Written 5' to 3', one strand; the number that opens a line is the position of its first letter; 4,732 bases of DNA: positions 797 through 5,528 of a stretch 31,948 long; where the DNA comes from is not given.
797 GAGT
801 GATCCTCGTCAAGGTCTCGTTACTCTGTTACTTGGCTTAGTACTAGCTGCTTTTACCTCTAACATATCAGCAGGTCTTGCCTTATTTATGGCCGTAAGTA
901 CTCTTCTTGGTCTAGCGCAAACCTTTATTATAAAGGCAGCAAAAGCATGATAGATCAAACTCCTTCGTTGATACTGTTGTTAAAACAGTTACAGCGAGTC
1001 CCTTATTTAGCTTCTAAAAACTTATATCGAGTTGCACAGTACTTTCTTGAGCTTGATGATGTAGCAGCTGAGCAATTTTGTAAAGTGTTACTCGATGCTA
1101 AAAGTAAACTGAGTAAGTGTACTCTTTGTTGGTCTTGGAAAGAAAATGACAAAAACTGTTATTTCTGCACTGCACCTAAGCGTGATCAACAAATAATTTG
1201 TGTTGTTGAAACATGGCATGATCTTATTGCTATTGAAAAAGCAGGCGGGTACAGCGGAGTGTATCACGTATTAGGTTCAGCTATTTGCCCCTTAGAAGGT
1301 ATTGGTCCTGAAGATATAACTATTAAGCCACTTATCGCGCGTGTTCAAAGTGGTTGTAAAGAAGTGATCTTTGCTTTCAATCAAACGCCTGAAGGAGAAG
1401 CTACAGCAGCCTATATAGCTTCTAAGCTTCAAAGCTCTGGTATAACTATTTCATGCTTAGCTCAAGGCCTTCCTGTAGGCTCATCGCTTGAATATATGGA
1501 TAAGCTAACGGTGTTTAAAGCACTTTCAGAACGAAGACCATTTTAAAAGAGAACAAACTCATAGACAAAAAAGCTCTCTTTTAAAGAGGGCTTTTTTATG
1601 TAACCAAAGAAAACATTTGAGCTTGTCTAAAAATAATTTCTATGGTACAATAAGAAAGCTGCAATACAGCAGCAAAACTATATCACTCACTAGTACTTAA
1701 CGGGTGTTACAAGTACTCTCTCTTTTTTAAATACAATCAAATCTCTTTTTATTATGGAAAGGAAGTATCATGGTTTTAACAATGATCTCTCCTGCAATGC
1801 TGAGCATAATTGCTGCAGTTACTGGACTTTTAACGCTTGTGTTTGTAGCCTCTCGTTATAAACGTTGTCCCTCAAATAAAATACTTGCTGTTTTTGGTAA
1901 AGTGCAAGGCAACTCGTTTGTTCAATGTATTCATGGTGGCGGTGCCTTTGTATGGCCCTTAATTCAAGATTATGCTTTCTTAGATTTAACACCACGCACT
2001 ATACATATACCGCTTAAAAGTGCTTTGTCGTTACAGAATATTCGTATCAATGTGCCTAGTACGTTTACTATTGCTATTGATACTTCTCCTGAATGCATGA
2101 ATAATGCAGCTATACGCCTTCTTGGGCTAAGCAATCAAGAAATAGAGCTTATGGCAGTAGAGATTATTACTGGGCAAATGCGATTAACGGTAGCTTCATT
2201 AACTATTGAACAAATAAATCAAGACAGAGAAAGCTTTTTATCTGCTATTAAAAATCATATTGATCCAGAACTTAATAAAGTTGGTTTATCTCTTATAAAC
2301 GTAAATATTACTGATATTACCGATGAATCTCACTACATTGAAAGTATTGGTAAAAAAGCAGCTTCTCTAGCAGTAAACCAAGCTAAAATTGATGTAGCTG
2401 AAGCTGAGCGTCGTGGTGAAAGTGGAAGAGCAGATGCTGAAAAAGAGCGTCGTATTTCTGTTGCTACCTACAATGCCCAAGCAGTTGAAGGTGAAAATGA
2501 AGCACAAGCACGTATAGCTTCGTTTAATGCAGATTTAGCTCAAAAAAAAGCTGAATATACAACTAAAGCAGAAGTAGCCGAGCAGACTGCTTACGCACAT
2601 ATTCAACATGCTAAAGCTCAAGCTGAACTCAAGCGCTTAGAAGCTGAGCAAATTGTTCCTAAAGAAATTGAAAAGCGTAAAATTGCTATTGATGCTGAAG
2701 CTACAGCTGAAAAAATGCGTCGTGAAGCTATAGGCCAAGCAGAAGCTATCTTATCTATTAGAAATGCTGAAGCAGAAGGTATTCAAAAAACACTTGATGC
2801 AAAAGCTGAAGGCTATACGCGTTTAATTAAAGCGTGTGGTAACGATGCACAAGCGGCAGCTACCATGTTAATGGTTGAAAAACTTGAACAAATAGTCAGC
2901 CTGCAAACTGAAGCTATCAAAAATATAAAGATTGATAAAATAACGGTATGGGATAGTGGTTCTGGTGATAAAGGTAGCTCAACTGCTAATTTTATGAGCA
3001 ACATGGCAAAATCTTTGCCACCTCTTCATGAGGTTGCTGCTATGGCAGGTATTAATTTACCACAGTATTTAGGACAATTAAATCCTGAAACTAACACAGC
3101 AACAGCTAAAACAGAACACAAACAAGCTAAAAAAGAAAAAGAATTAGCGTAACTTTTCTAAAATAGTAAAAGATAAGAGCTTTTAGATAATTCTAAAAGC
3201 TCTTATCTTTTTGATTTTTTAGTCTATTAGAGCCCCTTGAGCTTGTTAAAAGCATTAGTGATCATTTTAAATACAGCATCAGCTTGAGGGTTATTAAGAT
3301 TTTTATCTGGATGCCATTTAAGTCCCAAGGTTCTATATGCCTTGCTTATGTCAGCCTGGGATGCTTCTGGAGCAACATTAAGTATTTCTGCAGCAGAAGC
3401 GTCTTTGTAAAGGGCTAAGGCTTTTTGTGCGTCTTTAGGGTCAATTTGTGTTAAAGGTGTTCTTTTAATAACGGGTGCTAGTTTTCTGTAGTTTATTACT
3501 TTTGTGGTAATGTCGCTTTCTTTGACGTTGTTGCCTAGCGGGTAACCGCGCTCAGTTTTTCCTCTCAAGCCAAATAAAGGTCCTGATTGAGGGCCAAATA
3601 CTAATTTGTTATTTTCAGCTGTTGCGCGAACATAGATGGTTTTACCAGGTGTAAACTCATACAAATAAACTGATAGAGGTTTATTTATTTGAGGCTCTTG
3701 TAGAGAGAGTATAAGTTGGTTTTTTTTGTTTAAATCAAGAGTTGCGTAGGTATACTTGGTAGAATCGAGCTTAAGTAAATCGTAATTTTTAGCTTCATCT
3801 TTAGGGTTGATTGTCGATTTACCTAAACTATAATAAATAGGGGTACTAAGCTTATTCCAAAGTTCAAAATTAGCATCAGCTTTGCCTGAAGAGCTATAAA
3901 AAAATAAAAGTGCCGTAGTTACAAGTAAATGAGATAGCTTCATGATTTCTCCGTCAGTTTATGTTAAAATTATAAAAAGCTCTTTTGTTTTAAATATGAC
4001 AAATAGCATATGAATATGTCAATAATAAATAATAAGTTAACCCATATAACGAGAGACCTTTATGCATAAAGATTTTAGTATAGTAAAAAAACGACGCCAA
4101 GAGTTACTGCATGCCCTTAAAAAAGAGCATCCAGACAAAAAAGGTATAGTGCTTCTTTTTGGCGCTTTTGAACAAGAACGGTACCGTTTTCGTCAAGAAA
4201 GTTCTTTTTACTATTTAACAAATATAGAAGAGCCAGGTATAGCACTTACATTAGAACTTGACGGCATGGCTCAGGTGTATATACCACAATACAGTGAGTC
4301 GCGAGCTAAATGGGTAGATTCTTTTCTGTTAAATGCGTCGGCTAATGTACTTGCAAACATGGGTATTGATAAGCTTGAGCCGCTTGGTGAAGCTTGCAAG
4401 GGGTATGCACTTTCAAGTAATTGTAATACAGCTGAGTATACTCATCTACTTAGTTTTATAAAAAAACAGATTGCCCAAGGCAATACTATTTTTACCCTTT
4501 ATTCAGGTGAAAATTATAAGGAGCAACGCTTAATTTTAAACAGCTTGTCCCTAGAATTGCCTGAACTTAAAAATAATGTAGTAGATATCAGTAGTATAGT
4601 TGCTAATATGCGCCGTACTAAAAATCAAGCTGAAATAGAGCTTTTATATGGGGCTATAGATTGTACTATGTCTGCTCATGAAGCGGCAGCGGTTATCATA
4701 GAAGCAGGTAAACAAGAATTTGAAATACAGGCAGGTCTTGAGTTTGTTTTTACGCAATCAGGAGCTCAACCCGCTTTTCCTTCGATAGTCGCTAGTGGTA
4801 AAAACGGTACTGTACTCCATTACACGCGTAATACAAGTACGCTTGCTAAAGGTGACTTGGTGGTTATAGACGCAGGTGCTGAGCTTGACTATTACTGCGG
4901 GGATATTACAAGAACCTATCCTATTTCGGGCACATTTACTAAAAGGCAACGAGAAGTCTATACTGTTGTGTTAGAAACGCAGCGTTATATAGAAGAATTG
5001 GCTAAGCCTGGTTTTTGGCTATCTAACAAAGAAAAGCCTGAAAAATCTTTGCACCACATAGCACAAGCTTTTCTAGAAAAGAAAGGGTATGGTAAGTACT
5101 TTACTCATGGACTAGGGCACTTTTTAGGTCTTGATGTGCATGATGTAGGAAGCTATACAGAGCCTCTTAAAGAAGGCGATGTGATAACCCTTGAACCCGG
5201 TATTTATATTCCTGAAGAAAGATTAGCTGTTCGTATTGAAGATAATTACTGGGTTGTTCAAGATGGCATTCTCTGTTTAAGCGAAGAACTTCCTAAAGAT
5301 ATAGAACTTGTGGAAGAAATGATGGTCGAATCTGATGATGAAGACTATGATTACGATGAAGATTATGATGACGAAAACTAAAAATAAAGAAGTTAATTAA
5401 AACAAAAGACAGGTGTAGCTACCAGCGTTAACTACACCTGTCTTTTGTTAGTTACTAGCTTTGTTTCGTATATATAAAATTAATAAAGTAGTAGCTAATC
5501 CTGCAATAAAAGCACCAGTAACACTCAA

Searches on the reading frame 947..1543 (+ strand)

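Call 57: search_protein_families(library=pfam, proteins=[window:947-1543:+], max_evalue=0.001)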
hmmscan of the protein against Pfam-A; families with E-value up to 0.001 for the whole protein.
window:947-1543:+ (199 aa): 3 families
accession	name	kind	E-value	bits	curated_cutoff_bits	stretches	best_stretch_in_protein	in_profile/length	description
PF13662.12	Toprim_4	-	1.9e-24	86.1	25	1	83-172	2-85/85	Toprim domain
PF01751.28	Toprim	-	2.8e-10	40.7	23.1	1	84-162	2-81/96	Toprim domain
PF21175.2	RecR_C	-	2.2e-08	33.8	22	1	174-197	1-24/24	RecR, C-terminal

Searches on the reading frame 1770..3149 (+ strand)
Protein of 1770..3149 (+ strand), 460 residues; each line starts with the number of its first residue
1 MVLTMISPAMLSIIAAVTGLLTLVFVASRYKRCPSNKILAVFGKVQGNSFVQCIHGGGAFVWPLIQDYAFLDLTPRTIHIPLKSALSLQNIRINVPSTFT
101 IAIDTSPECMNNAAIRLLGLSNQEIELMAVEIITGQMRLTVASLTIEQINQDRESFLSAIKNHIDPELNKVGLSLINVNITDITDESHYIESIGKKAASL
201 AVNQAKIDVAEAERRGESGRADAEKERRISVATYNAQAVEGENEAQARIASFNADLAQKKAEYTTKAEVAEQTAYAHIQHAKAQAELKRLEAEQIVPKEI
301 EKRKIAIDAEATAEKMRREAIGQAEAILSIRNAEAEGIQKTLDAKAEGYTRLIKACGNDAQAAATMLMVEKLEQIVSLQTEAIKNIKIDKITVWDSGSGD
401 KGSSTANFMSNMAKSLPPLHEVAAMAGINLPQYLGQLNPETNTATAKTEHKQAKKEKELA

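Call 57: search_protein_families(library=pfam, proteins=[window:1770-3149:+], max_evalue=0.001)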
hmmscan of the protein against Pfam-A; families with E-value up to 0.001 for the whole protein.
window:1770-3149:+ (460 aa): 2 families
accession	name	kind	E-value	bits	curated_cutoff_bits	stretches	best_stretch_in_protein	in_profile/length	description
PF01145.31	Band_7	-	1.1e-29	104.2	23.6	1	36-214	6-176/176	SPFH domain / Band 7 family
PF15975.10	Flot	-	1.1e-05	26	27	1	313-410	2-89/124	Flotillin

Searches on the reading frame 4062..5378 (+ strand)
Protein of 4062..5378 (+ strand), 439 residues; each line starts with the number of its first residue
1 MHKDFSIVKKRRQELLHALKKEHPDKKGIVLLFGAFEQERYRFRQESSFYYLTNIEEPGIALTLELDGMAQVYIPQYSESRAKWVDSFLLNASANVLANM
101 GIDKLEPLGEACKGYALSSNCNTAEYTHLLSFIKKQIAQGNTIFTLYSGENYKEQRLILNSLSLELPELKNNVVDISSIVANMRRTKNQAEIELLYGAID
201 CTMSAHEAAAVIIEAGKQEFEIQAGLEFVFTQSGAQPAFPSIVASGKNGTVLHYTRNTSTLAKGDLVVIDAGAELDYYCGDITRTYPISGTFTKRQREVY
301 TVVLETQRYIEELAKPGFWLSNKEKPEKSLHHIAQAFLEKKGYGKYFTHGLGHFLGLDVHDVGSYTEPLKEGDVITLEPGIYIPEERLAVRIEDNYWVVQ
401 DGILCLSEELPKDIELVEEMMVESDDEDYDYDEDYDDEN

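Call 57: search_protein_families(library=pfam, proteins=[window:4062-5378:+], max_evalue=0.001)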
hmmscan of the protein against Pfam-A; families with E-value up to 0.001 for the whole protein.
window:4062-5378:+ (439 aa): 2 families
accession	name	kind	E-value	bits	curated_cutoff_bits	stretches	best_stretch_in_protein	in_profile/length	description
PF00557.29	Peptidase_M24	-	3.9e-54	184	23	1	198-398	6-206/208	Metallopeptidase family M24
PF05195.22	AMP_N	-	1.5e-10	41.3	24.6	1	9-107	2-102/121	Aminopeptidase P, N-terminal domain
